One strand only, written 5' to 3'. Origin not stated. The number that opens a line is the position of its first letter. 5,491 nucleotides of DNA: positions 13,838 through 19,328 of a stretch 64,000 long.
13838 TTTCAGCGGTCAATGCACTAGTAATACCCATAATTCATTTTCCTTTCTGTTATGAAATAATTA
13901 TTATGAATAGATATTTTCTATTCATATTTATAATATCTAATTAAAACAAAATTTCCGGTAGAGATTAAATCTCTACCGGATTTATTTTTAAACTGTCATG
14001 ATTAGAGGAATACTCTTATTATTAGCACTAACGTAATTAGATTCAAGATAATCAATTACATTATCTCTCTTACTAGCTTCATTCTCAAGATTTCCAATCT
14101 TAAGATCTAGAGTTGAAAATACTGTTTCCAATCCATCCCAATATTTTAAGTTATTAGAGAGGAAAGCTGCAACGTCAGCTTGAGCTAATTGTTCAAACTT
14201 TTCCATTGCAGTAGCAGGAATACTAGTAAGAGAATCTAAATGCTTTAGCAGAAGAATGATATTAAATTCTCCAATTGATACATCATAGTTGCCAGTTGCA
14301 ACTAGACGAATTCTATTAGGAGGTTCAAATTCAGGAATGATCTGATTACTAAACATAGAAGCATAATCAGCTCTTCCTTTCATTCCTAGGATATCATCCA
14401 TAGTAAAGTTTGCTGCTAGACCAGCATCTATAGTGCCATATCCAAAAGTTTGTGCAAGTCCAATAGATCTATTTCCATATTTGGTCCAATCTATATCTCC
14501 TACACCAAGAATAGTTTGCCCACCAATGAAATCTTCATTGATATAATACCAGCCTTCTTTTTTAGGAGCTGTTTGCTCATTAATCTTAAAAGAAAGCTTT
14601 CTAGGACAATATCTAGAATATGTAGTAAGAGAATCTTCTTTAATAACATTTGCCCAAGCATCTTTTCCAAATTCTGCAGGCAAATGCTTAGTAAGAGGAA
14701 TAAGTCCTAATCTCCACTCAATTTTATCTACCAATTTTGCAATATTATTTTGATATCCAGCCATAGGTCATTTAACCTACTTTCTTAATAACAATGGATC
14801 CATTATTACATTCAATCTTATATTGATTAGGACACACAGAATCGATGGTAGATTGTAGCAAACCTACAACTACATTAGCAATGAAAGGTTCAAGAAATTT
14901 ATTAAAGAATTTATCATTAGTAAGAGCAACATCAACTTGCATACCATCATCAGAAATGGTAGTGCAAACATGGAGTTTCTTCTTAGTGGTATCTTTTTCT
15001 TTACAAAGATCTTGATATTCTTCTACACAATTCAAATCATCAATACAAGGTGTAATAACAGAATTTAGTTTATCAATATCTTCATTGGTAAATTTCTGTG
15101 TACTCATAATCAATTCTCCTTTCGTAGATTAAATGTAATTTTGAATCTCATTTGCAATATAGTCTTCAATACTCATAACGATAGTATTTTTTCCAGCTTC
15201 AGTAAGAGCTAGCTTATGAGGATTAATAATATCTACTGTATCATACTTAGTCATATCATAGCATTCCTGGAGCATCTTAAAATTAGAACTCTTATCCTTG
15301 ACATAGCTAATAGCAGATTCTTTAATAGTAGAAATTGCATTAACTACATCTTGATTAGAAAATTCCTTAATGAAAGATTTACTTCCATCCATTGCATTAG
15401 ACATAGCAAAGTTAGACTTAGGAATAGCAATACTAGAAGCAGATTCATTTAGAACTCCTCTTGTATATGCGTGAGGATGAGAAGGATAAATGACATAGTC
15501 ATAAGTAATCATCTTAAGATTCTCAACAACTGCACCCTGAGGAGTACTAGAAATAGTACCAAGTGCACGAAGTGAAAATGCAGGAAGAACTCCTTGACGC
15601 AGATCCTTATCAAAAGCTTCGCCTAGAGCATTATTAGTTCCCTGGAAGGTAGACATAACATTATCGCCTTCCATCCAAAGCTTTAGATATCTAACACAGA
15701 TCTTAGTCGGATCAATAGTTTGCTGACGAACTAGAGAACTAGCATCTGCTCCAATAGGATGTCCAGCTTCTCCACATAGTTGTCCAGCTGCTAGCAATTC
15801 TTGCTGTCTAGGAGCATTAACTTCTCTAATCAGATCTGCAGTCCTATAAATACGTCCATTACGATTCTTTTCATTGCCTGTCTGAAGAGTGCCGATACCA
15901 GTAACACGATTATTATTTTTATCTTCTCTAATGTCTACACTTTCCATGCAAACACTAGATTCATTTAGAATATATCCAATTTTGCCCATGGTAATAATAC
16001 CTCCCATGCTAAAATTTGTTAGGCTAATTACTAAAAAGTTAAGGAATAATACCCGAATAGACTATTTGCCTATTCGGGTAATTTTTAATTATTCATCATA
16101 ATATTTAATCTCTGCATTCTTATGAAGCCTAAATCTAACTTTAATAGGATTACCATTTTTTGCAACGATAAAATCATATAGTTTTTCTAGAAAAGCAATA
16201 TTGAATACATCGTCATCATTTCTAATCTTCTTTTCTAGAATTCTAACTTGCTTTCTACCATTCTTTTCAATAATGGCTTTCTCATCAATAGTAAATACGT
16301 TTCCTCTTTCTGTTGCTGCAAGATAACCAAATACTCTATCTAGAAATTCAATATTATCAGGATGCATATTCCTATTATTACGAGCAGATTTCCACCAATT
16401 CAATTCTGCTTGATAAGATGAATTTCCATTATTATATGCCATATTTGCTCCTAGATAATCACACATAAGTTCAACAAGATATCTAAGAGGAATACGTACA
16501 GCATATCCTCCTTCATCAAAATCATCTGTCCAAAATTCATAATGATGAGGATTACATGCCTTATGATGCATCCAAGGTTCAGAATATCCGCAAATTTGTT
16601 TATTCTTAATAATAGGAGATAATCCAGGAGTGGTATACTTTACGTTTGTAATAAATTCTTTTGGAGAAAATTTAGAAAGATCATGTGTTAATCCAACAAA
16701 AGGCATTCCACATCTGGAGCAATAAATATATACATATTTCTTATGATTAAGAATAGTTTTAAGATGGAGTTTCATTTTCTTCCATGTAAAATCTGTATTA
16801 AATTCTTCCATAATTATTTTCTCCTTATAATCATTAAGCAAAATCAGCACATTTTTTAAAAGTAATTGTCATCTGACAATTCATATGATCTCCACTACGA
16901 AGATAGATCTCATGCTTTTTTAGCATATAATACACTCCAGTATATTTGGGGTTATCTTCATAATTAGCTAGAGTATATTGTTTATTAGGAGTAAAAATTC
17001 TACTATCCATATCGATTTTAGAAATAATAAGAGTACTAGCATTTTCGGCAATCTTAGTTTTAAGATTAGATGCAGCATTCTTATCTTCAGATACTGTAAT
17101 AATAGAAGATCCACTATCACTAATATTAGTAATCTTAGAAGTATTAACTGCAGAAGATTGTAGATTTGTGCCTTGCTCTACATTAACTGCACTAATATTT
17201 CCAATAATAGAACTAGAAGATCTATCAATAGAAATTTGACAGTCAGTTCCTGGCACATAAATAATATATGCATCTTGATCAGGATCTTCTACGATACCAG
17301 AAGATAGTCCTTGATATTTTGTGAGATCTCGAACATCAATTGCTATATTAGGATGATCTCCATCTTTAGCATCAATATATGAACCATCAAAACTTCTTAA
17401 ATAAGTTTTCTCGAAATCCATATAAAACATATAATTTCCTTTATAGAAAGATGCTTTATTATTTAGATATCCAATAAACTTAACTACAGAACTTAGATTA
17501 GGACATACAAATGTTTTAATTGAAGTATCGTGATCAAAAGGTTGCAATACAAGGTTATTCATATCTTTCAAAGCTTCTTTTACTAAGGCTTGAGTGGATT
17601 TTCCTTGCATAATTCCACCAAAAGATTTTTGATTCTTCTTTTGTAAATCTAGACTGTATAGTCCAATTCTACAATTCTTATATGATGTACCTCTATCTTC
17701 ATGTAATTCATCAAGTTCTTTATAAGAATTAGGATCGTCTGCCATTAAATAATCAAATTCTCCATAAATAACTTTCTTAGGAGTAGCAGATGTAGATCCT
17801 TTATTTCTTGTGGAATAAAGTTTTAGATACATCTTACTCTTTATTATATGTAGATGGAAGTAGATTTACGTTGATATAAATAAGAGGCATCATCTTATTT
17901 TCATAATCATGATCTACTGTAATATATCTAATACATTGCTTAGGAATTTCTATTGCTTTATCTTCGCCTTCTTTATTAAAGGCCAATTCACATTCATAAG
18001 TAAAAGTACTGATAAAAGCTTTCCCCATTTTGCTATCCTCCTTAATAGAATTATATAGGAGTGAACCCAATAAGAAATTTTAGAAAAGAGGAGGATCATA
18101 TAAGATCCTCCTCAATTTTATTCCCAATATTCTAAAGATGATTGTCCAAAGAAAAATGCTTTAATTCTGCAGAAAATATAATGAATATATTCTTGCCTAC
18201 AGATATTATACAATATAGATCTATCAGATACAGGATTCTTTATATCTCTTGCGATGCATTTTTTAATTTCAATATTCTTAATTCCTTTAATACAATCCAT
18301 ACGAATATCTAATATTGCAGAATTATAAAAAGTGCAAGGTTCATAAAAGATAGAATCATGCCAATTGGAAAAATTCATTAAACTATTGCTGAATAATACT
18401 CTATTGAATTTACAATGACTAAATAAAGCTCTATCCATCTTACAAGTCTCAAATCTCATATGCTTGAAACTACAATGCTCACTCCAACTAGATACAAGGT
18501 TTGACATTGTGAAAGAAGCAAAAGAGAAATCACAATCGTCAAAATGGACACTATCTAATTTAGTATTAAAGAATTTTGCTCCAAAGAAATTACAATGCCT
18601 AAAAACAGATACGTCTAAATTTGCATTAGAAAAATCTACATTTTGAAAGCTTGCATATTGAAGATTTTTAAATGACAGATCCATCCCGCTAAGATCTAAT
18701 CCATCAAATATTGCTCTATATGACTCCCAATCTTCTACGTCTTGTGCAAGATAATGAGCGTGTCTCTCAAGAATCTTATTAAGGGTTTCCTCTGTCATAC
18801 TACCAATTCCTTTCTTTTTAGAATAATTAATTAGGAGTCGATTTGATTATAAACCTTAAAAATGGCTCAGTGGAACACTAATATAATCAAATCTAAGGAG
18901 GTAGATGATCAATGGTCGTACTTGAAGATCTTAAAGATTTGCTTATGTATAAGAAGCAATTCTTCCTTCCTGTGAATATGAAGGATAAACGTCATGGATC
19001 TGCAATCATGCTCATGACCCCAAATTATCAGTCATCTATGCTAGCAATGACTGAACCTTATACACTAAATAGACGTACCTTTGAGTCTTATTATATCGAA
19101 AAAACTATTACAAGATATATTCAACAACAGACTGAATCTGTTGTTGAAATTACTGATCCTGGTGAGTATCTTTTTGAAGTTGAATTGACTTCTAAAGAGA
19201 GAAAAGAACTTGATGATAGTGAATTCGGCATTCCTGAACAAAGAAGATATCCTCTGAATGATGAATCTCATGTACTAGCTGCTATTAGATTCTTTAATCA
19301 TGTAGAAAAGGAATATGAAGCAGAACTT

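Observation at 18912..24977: A 2021-aa ORF fuses about 1000 aa of unknown sequence to a multisubunit RNAP beta-like module that stops right after the GDK...NKG motif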

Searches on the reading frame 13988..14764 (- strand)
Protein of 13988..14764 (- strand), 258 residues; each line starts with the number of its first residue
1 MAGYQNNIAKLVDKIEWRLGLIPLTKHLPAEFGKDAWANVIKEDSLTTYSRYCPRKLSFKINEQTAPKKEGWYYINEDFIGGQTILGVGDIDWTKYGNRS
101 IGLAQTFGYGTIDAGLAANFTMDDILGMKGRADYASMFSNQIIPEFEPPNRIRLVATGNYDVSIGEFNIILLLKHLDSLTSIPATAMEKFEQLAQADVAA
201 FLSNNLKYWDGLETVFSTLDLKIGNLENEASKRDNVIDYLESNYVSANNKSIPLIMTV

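Call 18: search_protein_families(library=phrogs, proteins=[window:13988-14764:-], max_evalue=0.001)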
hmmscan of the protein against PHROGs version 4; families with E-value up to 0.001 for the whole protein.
window:13988-14764:- (258 aa): 1 family
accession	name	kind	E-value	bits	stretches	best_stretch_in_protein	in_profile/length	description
phrog_18911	-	head and packaging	2.3e-20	74.3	1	10-250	6-225/230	virion structural protein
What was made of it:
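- On Jumbo-phage virion RNAP N-beta subunit (phiKZ gp178 family): Protease at 15129-16007 (-) and a virion structural protein at 13988-14764 (-) (call 18).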

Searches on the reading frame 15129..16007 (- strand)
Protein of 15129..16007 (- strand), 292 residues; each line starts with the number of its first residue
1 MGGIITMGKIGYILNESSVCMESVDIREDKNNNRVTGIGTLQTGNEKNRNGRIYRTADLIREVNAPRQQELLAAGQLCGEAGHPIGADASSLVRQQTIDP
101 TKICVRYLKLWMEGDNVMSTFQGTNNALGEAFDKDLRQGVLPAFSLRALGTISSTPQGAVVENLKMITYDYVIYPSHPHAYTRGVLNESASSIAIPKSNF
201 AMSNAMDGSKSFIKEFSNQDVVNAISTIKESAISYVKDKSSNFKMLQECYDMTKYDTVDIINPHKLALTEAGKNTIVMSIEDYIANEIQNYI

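Call 18: search_protein_families(library=phrogs, proteins=[window:15129-16007:-], max_evalue=0.001)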
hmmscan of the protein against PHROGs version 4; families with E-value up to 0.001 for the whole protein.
window:15129-16007:- (292 aa): 3 families
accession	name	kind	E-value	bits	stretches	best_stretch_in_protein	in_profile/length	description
phrog_207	-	head and packaging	3.3e-26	93.4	1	33-243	38-231/519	head maturation protease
phrog_3014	-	head and packaging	1.5e-17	64.7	1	41-228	33-222/266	head maturation protease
phrog_31489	-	head and packaging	2.3e-05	25.2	1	10-83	6-78/91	head maturation protease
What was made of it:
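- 15129..16007 (-): Prohead (head maturation) protease gene. The inferred processing enzyme and a synteny marker. phrog_207 E=3.3e-26 and phrog_3014 E=1.5e-17 (call 18).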

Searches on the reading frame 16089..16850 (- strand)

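Call 18: search_protein_families(library=phrogs, proteins=[window:16089-16850:-], max_evalue=0.001)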
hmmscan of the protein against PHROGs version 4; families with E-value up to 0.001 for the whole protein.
window:16089-16850:- (253 aa): 1 family
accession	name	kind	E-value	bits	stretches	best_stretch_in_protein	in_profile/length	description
phrog_20637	-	unknown function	1.1e-09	39.5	1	54-169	42-153/174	-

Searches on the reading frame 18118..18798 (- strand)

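Call 18: search_protein_families(library=phrogs, proteins=[window:18118-18798:-], max_evalue=0.001)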
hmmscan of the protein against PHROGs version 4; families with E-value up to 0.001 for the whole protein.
window:18118-18798:- (226 aa): 6 families
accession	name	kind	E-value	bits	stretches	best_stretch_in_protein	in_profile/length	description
phrog_12514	-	unknown function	7.6e-10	39.6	1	33-122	143-237/287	-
phrog_923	-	unknown function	1.3e-09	37.3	1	2-141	768-905/990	-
phrog_15350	-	unknown function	3.3e-08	33.8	1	21-160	151-298/494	-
phrog_24530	-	unknown function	7.8e-06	26.1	1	46-113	77-144/365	-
phrog_7653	-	unknown function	0.00018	21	1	68-199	205-336/782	-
phrog_30240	-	unknown function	0.00044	20.2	1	27-92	181-251/438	-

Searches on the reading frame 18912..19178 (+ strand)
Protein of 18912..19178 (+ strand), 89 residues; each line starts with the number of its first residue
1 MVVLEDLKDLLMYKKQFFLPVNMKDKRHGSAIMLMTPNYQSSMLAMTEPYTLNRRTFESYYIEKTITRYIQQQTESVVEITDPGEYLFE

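Call 69: search_protein_families(library=pfam, proteins=[window:18912-19178:+], max_evalue=10)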
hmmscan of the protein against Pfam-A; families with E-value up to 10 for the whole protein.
window:18912-19178:+ (89 aa): 0 families

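Call 80: find_homologous_proteins(query=window:18912-19178:+, max_evalue=0.001)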
Query window:18912-19178:+ (89 aa): 2 proteins with E <= 0.001 among 2 candidates.
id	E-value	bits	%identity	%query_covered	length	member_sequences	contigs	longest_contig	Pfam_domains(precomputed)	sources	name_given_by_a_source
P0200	2.7e-38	147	80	91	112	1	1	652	-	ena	-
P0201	1.8e-34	135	97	74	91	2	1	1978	-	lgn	-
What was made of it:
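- Tried and rejected: The leader alone as a query for the last homology search returned two fragments and nothing new (call 80).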
